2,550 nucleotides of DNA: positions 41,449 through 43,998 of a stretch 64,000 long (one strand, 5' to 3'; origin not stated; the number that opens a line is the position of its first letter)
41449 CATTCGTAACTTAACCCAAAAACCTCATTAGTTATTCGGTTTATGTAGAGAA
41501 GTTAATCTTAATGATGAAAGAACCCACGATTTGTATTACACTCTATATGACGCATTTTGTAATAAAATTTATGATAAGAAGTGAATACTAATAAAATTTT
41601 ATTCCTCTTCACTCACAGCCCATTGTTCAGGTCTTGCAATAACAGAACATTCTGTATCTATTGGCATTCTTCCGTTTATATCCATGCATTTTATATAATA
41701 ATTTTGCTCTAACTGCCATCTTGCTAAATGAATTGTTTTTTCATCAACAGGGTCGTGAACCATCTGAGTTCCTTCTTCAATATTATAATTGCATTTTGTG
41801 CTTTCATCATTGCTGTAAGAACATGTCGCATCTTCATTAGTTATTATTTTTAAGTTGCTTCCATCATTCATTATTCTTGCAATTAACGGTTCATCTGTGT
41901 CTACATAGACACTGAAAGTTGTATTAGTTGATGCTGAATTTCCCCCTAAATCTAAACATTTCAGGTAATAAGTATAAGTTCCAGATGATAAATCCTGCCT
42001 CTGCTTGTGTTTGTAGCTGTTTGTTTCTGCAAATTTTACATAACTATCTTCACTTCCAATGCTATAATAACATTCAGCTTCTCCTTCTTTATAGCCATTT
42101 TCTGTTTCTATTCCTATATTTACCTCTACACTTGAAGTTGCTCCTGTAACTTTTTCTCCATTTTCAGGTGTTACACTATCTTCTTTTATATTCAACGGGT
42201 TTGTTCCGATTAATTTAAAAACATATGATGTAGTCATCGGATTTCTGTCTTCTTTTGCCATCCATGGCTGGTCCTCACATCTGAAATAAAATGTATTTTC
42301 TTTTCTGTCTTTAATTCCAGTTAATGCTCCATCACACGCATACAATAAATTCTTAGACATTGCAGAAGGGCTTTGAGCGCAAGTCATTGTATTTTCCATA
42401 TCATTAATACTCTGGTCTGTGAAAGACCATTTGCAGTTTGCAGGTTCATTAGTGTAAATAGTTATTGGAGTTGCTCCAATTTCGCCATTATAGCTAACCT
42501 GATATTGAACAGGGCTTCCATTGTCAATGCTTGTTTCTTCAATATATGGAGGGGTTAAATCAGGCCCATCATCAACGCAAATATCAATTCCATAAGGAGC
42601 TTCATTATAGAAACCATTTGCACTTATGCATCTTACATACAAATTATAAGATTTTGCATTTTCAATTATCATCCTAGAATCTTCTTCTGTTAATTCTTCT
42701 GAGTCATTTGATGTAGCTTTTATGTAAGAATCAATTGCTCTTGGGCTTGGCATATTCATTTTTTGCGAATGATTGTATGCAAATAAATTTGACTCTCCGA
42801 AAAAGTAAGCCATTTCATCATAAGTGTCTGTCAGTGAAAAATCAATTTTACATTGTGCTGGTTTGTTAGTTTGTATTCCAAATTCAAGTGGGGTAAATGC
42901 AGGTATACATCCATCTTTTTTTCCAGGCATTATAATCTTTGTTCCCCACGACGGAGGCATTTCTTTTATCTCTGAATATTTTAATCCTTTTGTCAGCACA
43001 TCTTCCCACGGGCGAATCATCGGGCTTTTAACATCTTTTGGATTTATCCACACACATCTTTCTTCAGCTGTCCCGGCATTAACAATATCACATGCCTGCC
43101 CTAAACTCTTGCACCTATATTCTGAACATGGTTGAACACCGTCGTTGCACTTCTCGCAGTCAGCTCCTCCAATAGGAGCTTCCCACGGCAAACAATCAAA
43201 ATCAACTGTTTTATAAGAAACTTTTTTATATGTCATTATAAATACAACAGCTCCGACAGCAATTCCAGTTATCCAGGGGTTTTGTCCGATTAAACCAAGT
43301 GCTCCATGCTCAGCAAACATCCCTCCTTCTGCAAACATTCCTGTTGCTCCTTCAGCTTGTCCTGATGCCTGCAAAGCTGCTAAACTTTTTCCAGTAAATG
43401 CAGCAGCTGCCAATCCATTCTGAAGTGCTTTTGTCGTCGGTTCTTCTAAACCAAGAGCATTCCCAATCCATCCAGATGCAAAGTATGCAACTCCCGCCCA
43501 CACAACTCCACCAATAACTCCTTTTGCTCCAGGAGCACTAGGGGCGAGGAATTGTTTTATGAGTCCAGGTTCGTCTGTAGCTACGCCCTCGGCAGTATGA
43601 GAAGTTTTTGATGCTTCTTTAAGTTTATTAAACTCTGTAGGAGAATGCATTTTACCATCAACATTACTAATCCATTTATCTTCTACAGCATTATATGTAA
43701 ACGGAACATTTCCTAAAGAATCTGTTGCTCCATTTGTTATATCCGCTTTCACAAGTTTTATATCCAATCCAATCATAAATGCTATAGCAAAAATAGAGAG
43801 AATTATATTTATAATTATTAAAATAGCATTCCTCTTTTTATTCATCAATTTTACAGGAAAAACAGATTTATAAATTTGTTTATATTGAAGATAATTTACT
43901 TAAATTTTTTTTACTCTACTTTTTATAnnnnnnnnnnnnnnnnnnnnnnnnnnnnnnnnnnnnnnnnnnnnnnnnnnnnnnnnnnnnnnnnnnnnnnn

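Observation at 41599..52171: Rosetta-stone relationship: the ~1306-aa protein equals the 630-aa type-A protein plus the 749-aa type-B protein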

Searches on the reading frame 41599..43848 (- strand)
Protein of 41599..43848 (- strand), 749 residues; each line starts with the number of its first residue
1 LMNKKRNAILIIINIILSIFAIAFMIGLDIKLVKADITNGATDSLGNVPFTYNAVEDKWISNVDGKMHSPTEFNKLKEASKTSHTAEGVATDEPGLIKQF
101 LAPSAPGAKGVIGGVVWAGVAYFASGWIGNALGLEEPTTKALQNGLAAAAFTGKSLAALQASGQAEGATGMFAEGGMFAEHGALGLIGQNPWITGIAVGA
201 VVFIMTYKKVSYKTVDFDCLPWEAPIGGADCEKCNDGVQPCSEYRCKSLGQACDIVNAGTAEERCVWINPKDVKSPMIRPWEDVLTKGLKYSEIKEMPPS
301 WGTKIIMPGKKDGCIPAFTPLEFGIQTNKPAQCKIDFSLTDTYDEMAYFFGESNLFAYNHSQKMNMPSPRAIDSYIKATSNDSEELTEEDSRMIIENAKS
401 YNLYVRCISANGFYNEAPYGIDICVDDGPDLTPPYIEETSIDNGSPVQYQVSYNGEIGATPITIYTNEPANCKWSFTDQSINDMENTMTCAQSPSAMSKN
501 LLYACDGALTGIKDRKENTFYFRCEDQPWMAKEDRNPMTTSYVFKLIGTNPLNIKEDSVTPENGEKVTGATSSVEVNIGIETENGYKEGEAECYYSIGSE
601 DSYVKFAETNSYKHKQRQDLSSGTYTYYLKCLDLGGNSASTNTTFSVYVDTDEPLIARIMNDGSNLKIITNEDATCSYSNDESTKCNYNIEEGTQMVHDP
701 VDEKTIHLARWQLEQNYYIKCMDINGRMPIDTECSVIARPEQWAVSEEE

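Call 8: search_protein_families(library=pfam, proteins=[window:41599-43848:-], max_evalue=0.1)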
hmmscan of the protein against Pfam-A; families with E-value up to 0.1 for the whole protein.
window:41599-43848:- (749 aa): 1 family
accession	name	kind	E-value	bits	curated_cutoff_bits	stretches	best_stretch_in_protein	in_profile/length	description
PF19077.6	Big_13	-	0.0001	23.2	27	1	599-651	50-102/102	Bacterial Ig-like domain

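Call 31: search_protein_representatives(protein=window:41599-43848:-)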
Query: 749 residues. Proteins with E-value up to 0.001 (for the whole library): 1994; up to 1e-10: 1633; up to 1e-30: 1156. The best 150 are listed.
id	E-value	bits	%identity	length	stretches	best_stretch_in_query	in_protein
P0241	8.8e-232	788.1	56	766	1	92-744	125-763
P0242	4.4e-221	752.7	59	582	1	174-742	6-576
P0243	2.6e-214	730.3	53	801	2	80-741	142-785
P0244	2.5e-192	657.6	52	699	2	179-743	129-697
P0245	1.4e-177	608.9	44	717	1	6-740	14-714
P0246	9.0e-169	579.8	50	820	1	90-742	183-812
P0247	1.0e-168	579.6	47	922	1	85-740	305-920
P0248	1.9e-166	572.1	49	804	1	110-742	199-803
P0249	4.9e-166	570.7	48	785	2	99-740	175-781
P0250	2.0e-165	568.7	45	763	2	78-741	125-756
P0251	3.4e-165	567.9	47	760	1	95-738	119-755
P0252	3.2e-163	561.4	47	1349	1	82-741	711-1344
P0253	8.6e-163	560.0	44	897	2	113-740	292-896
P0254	4.1e-160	551.1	47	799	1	93-738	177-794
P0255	1.1e-157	543.1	46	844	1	111-740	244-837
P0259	1.3e-152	526.3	48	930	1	151-742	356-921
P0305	1.2e-134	467.0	44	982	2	115-738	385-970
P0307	2.6e-133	462.5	44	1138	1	113-726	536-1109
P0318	2.6e-131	455.9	42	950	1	104-741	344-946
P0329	3.4e-129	448.9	43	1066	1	110-740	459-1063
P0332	9.7e-129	447.4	42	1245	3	106-741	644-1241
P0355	7.5e-125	434.5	45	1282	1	165-745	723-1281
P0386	1.8e-119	416.8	43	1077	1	148-738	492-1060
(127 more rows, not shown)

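Call 44: search_protein_families(library=ncbifam, proteins=[window:41599-43848:-], max_evalue=0.05)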
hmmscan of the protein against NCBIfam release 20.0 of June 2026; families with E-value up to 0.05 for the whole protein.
window:41599-43848:- (749 aa): 0 families

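Call 56: predict_structure(alignment_id=A3)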
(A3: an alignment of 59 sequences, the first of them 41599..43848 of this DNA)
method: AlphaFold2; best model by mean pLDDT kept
length: 749 residues; sequences in the alignment: 59
mean_pLDDT: 76.2   pTM: 0.57
mean pLDDT of the five models: 76.2, 75.7, 74.6, 73.3, 73.1
residues with pLDDT >= 90: 384; 70-90: 157; 50-70: 36; < 50: 172
segments of 3 or more residues with pLDDT < 50: 27-189, 208-211
pLDDT, mean of each block of 10 residues (from residue 1): 69 83 57 31 33 31 29 30 28 29 28 28 25 27 29 33 31 34 41 74 64 55 86 89 92 91 91 94 97 84 94 90 95 94 94 89 88 81 78 87 95 94 84 91 93 82 94 97 96 80 94 92 85 85 96 94 92 93 95 96 97 97 97 96 94 92 94 96 95 94 89 95 90 93 63
secondary structure, 60 per line:
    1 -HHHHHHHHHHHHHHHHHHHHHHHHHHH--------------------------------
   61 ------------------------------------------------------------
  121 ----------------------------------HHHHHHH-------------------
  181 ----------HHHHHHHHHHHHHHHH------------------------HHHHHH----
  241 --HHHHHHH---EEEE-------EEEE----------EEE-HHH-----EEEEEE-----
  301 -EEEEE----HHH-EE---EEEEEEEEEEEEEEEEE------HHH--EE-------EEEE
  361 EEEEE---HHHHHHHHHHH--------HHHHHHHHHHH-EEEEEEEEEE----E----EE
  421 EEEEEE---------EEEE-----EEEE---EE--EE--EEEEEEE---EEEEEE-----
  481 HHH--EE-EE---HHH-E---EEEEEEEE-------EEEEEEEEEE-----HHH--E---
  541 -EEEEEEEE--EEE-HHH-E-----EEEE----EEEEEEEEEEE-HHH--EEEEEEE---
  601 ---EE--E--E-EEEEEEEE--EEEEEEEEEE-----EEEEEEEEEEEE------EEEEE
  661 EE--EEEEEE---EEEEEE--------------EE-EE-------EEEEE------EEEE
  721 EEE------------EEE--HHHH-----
elements in order (helices of 4 or more, strands of 3 or more residues): H2-28 H155-161 H191-206 H231-236 H243-249 E253-256 E264-267 E278-280 E290-295 E302-306 E320-336 E357-365 H369-379 H388-398 E400-409 E419-426 E436-439 E445-448 E460-466 E470-475 E502-509 E517-526 E542-549 E552-554 E566-569 E574-584 E591-597 E613-620 E623-632 E638-649 E656-662 E665-670 E674-679 E706-710 E717-723 E736-738 H741-744

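Call 61: fold_search(model_id=the predicted structure, library=pdb)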
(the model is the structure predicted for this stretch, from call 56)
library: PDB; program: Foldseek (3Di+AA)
matches with E <= 10: 1811; with E <= 0.001: 436
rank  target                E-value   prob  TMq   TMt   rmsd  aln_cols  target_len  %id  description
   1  4yfd_A                1.8e-11  1.00  0.18  0.24  19.8       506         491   11  Crystal structure PTP delta Ig1-Fn2 in complex with IL-1RAcP (released 2015-05-06)
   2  4y61_A                1.3e-10  1.00  0.17  0.29  20.0       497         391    7  Crystal structure of the complex between Slitrk2 LRR1 and PTP delta Ig1-Fn1 (released 2015-06-03)
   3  4yh7_A                2.0e-10  1.00  0.18  0.22  21.1       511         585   11  Crystal structure of PTPdelta ectodomain in complex with IL1RAPL1 (released 2015-05-06)
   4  3dmk_B                2.7e-10  1.00  0.12  0.13  27.5       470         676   10  Crystal structure of Down Syndrome Cell Adhesion Molecule (DSCAM) isoform 1.30.30, N-terminal eight Ig domains (released 2008-10-07)
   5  4yfg_A                3.3e-10  1.00  0.18  0.24  17.1       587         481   10  Crystal structure of PTP delta meA3/meB minus variant Ig1-Fn1 (released 2015-05-06)
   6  5iry_A                1.3e-09  1.00  0.12  0.15  20.9       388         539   13  Crystal structure of human Desmocollin-1 ectodomain (released 2016-06-22)
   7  3b43                  1.8e-09  1.00  0.16  0.20  15.6       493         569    6  I-band fragment I65-I70 from titin (released 2008-01-22)
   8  5xwt_A                2.1e-09  1.00  0.16  0.24  19.9       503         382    7  Crystal structure of PTPdelta Ig1-Fn1 in complex with SALM5 LRR-Ig (released 2018-06-06)
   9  9flw_A                3.0e-09  1.00  0.18  0.24  21.6       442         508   11  CryoEM structure of the fragment-6 (3571-4078) in the grappling hook protein A (GhpA) in the bacterium Aureispira sp.  (released 2024-10-16)
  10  8cem_E                4.0e-09  1.00  0.14  0.16  23.7       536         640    9  Structure of bovine native C3, re-refinement (released 2023-04-05)
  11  3ubh                  4.2e-09  1.00  0.13  0.20  22.3       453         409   13  Crystal structure of Drosophila N-cadherin EC1-4 (released 2011-12-21)
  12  5erd_B                5.2e-09  1.00  0.12  0.15  22.3       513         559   11  Crystal structure of human Desmoglein-2 ectodomain (released 2016-06-22)
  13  5v5x_D                6.4e-09  1.00  0.13  0.20  25.0       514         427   12  Protocadherin gammaB7 EC3-6 cis-dimer structure (released 2017-11-01)
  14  6vg4_A                6.7e-09  1.00  0.13  0.14  33.3       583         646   13  Human protocadherin 10 ectodomain (released 2020-03-11)
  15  7stz_D                8.8e-09  1.00  0.16  0.23  20.1       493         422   12  Crystal Structure of Human E-cadherin EC1-5 bound by mouse monoclonal antibody Fab mAb-1_19A11 (released 2022-01-26)
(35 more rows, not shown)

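Call 71: search_solved_structures(query=A3, max_evalue=1)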
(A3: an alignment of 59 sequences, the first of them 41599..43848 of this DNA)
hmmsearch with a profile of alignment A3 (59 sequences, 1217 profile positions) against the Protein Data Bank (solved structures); distinct sequences matched with E-value up to 1: 4.
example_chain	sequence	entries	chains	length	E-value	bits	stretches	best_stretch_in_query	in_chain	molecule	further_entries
6z2f_A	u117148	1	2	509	0.73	10.6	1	877-933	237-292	UDP-N-acetylhexosamine pyrophosphorylase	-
1jv1_A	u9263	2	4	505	0.76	10.6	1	877-933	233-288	GlcNAc1P uridyltransferase isoform 1: AGX1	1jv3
1jvd_A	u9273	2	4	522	0.79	10.5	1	877-933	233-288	UDPGLCNAC PYROPHOSPHORYLASE (AGX2) | GLCNAC1P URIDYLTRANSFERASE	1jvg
3wxx_B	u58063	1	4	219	0.98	10.2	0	567-720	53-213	AopB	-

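Call 78: search_protein_families(library=phrogs, proteins=[window:41599-43848:-], max_evalue=0.01)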
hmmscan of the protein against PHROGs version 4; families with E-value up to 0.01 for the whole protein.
window:41599-43848:- (749 aa): 0 families

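Call 90: search_protein_families(library=pfam, proteins=[P0307, P0329, P0332, P0355, P0386, P0247, P0259, P0305, P0318], max_evalue=0.01)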
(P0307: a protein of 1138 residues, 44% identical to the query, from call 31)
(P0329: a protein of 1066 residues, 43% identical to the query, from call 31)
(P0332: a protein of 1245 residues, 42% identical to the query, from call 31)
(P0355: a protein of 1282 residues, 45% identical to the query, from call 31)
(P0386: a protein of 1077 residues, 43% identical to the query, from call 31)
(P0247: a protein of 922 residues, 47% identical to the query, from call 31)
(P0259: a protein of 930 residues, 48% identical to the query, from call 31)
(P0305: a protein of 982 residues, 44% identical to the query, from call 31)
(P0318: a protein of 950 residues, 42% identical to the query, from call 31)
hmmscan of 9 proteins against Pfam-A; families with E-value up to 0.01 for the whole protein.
P0307 (1138 aa): 0 families

P0329 (1066 aa): 3 families
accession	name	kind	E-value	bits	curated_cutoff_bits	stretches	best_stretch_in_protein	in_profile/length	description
PF15418.12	DUF4625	-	2.3e-06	28.4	27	0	736-760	104-128/131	Domain of unknown function (DUF4625)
PF07495.19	Y_Y_Y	-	9.4e-05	22.7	26.6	1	736-762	36-62/65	Y_Y_Y domain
PF19077.6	Big_13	-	0.0022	18.9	27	0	734-765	71-101/102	Bacterial Ig-like domain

P0332 (1245 aa): 1 family
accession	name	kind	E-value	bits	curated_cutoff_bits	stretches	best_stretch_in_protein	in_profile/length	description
PF19077.6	Big_13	-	0.0009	20.1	27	1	1118-1159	60-102/102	Bacterial Ig-like domain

P0355 (1282 aa): 0 families

P0386 (1077 aa): 2 families
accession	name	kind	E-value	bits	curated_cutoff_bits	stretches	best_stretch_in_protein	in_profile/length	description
PF07495.19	Y_Y_Y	-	0.003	17.9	26.6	0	944-973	35-64/65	Y_Y_Y domain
PF19077.6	Big_13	-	0.0074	17.2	27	0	944-974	72-101/102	Bacterial Ig-like domain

P0247 (922 aa): 1 family
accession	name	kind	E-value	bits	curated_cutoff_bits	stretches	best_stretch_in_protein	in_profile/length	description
PF19077.6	Big_13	-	1.5e-06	29.1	27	0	791-835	56-101/102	Bacterial Ig-like domain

P0259 (930 aa): 2 families
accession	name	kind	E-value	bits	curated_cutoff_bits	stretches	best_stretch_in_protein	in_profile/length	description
PF19077.6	Big_13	-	0.00049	21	27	0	787-826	59-99/102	Bacterial Ig-like domain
PF16405.10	DUF5013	-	0.0065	17.1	28.5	0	788-871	59-142/149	Domain of unknown function (DUF5013)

P0305 (982 aa): 4 families
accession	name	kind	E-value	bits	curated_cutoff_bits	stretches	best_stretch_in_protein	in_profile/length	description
PF19077.6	Big_13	-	2.3e-06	28.5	27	0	847-884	65-101/102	Bacterial Ig-like domain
PF15418.12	DUF4625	-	0.00021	22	27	0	591-660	64-128/131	Domain of unknown function (DUF4625)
PF13750.12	Big_3_3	-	0.0018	18.4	27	0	853-892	11-50/157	Bacterial Ig-like domain (group 3)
PF07495.19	Y_Y_Y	-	0.0058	16.9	26.6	0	635-664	35-64/65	Y_Y_Y domain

P0318 (950 aa): 1 family
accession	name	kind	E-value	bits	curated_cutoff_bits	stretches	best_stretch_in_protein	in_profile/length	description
PF19077.6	Big_13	-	0.00092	20.1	27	0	812-856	59-101/102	Bacterial Ig-like domain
